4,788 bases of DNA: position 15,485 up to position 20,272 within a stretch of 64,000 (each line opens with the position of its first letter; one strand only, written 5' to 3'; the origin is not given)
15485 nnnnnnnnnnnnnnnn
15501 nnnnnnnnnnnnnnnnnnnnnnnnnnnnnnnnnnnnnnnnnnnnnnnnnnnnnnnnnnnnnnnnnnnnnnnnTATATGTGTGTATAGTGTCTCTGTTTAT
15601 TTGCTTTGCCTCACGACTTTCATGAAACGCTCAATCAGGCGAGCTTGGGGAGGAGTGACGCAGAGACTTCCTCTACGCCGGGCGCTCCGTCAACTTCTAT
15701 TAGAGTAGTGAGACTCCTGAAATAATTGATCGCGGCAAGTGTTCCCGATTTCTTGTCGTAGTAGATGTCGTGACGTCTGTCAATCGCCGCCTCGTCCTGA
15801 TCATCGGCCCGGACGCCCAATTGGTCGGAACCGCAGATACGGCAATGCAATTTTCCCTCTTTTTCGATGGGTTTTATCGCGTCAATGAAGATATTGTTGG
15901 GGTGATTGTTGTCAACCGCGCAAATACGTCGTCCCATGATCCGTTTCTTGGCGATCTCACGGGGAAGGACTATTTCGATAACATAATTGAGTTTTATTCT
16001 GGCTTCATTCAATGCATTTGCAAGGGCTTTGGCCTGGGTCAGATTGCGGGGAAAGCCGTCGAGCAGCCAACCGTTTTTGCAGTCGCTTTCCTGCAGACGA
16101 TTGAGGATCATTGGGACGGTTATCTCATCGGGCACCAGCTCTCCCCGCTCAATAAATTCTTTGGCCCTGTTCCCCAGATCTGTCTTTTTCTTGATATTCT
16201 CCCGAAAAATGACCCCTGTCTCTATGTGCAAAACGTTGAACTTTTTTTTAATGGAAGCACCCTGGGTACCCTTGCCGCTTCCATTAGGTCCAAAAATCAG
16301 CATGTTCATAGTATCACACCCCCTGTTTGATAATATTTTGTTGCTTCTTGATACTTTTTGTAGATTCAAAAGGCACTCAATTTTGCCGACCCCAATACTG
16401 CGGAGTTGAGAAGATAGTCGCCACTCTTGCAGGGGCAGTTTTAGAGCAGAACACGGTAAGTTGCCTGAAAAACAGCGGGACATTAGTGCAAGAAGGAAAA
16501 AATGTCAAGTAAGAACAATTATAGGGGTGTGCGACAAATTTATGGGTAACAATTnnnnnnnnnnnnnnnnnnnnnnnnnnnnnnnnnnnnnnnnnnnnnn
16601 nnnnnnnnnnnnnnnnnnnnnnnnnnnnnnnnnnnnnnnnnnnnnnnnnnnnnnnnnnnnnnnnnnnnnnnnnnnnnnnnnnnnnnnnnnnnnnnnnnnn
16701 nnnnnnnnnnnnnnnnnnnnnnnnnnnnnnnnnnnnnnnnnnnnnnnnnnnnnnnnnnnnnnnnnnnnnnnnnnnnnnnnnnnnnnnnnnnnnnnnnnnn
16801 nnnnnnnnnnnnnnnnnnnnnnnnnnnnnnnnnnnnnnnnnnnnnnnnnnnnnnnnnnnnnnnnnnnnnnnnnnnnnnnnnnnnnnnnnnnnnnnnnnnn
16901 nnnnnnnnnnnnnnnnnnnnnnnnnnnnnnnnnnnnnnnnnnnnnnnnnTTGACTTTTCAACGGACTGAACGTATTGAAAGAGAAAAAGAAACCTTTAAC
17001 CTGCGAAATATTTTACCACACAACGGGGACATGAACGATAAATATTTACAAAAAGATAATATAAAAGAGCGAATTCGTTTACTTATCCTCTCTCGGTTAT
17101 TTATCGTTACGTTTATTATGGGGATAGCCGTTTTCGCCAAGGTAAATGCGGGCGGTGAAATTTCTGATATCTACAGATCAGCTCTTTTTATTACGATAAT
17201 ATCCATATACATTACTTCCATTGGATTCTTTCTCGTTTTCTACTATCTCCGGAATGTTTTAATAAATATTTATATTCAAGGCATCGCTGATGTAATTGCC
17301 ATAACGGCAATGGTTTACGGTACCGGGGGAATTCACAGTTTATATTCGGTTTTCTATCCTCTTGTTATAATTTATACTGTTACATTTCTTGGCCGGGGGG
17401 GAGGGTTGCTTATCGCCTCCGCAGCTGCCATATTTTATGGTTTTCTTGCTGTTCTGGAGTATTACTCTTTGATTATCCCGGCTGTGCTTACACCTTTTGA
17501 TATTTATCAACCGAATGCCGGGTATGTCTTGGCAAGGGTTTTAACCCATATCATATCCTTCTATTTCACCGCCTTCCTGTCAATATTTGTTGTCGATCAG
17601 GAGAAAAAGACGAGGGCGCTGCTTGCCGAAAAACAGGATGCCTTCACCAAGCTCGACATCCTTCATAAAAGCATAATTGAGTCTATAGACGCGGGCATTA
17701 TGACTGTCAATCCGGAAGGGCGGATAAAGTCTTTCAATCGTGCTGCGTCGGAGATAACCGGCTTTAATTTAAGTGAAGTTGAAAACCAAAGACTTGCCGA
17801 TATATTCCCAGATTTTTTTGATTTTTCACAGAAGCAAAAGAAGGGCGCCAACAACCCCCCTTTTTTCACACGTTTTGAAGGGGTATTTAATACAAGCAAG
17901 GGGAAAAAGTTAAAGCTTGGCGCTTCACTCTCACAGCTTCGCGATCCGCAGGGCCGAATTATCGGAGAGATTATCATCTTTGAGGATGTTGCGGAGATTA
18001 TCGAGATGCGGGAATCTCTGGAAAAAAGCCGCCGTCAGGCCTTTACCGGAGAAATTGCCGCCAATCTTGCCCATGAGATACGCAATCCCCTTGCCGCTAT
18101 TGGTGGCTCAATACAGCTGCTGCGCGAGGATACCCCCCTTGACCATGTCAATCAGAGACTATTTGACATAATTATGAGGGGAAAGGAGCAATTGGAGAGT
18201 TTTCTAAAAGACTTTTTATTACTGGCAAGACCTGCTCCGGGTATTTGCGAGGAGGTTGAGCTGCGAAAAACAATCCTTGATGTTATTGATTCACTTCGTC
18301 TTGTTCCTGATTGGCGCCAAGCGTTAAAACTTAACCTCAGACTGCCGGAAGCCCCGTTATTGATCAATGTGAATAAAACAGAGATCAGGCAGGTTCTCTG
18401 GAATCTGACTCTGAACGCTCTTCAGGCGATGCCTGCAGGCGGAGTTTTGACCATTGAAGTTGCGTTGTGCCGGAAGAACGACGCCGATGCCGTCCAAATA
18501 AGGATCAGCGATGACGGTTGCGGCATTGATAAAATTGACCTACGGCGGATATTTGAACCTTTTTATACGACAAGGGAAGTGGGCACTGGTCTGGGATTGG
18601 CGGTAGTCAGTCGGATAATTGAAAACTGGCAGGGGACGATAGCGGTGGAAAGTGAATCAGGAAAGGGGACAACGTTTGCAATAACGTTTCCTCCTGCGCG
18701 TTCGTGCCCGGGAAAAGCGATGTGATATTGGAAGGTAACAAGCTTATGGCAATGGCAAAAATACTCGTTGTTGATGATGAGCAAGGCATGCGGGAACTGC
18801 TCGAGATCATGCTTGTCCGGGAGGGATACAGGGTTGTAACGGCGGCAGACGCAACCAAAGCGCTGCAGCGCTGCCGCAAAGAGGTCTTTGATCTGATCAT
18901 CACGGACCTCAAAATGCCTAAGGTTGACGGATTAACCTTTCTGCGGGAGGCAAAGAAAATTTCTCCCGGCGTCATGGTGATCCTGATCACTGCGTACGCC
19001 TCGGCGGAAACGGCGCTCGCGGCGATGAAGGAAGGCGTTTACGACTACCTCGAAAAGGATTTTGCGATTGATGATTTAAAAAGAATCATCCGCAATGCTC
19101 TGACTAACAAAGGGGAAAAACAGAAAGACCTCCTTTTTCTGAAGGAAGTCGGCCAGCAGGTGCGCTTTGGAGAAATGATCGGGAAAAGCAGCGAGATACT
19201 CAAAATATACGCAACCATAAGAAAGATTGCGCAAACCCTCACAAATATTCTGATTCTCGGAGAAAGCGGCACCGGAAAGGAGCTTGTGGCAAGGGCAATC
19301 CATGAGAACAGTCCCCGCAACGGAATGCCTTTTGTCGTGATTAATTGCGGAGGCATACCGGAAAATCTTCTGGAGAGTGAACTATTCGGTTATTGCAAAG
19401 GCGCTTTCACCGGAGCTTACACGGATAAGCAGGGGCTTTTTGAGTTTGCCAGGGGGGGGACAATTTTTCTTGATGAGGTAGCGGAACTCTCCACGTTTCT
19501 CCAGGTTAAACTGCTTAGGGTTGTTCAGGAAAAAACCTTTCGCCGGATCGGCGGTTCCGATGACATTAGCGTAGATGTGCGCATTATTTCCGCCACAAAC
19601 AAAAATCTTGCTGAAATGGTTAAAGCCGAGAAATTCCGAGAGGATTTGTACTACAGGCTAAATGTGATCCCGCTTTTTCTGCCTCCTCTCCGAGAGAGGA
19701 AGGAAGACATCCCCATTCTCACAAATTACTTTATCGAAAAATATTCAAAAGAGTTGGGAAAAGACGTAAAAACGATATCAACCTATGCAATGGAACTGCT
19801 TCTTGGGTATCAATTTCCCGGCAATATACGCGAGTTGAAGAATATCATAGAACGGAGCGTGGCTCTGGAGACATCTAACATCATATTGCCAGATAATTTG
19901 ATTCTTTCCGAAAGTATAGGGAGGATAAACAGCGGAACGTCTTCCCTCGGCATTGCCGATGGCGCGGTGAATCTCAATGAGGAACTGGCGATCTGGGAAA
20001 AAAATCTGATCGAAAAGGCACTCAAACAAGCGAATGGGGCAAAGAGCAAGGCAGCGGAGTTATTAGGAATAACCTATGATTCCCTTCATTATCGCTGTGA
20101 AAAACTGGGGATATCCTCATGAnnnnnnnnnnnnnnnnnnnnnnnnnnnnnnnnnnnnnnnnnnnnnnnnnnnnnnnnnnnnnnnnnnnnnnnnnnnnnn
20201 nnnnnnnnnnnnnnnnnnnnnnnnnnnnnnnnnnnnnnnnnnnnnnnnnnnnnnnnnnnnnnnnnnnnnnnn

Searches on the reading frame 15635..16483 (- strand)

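Call 58: search_protein_families(library=pfam, proteins=[window:15635-16483:-], max_evalue=0.00001)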
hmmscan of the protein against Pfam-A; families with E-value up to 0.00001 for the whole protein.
window:15635-16483:- (282 aa): 2 families
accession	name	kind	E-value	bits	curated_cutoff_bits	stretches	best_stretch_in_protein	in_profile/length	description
PF00406.28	ADK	-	5.7e-42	143.8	26.8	1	63-246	1-140/151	Adenylate kinase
PF13207.12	AAA_17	-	8.9e-21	75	27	1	64-183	1-121/136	AAA domain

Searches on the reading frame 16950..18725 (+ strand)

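Call 58: search_protein_families(library=pfam, proteins=[window:16950-18725:+], max_evalue=0.00001)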
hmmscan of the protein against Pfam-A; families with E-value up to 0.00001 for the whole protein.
window:16950-18725:+ (591 aa): 7 families
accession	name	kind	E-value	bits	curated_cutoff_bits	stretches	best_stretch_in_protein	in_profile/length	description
PF02518.31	HATPase_c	-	7.5e-28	97.6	26.4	1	476-583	3-110/111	Histidine kinase-, DNA gyrase B-, and HSP90-like ATPase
PF00512.31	HisKA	-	2.7e-14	53.4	26.9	1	368-428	4-63/66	His Kinase A (phospho-acceptor) domain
PF00989.32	PAS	-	7.7e-11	42.4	22.6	1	241-347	5-113/113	PAS fold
PF13426.13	PAS_9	-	4.4e-09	37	27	1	248-349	2-103/103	PAS domain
PF25323.1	6TM_PilS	-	1.4e-08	35.1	27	1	39-221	8-185/189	PilS-like transmembrane domain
PF08448.16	PAS_4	-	4.4e-07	30.6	23.1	1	244-349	2-107/110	PAS fold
PF13188.13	PAS_8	-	1.8e-06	28.1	21.8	1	240-293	4-54/65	PAS domain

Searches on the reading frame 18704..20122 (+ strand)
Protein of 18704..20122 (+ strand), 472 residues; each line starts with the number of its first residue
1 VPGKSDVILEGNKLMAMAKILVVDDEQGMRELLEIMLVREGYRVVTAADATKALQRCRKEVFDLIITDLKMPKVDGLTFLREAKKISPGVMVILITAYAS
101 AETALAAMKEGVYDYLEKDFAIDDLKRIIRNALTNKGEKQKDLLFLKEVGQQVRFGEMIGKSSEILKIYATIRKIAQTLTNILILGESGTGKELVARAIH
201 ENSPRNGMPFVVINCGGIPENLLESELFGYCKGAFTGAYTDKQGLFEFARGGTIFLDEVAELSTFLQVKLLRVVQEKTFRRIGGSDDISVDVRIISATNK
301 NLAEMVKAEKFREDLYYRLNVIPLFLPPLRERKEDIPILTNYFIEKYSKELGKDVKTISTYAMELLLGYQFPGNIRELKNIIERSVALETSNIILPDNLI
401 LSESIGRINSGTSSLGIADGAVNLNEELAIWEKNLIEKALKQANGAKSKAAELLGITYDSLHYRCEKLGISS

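Call 58: search_protein_families(library=pfam, proteins=[window:18704-20122:+], max_evalue=0.00001)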
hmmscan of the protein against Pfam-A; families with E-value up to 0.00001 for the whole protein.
window:18704-20122:+ (472 aa): 6 families
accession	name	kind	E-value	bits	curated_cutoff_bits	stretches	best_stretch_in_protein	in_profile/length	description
PF00158.32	Sigma54_activat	-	2.3e-70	236.1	20.2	1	158-324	1-167/168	Sigma-54 interaction domain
PF00072.30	Response_reg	-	4.2e-29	101.4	30.2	1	20-129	1-110/111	Response regulator receiver domain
PF25601.1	AAA_lid_14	-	3.2e-24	85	27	1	330-399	1-70/87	AAA+ ATPase lid domain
PF14532.12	Sigma54_activ_2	-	5.6e-24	85.4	25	1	159-329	1-138/138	Sigma-54 interaction domain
PF02954.25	HTH_8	-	1.7e-10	40.9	22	1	431-467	5-41/42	Bacterial regulatory protein, Fis family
PF07728.20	AAA_5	-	3.4e-06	27.5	22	0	181-302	1-125/139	AAA domain (dynein-related subfamily)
